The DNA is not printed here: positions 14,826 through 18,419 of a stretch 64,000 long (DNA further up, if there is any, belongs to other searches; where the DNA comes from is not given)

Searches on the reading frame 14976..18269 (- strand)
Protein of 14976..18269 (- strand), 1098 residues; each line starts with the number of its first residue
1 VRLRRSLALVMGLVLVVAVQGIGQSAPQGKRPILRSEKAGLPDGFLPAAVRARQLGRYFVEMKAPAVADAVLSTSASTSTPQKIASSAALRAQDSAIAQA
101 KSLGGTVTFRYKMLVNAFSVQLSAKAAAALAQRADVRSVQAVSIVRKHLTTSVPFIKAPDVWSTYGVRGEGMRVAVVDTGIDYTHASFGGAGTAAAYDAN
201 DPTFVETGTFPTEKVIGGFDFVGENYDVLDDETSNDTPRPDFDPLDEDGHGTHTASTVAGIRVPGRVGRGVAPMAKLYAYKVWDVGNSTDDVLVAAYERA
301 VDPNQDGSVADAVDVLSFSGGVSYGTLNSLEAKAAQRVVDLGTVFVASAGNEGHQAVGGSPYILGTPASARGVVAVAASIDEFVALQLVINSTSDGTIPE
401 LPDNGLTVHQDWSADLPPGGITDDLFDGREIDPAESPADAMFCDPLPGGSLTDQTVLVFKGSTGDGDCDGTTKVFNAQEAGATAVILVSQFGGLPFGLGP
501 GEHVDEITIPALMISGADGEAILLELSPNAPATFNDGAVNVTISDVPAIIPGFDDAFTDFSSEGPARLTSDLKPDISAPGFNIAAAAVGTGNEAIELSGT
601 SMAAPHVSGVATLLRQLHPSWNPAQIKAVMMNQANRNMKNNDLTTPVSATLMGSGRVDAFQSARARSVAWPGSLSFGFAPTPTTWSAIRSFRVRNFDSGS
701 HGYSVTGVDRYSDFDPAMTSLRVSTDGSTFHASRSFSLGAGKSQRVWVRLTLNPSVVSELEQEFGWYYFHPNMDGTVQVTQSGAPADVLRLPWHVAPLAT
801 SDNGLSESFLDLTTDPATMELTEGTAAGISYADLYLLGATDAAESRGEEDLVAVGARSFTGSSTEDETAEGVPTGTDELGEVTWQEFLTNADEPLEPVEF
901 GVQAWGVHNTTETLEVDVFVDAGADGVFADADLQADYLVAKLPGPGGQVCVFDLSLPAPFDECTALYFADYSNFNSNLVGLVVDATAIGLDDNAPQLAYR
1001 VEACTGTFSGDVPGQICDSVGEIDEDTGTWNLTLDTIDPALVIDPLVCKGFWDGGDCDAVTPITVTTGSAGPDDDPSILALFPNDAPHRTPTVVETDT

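Call 46: search_protein_families(library=pfam, proteins=[window:14976-18269:-], max_evalue=0.001)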
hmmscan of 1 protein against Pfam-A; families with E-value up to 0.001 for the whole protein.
window:14976-18269:- (1098 aa): 3 families
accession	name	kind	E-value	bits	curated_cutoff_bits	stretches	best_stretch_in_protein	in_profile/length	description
PF00082.27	Peptidase_S8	-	1.5e-46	159.5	21.8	1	169-639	1-274/288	Subtilase family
PF02225.27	PA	-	3e-10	40.5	23.9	1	450-522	24-95/95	PA domain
PF05922.21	Inhibitor_I9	-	0.00027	22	21.2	1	58-141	2-75/82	Peptidase inhibitor I9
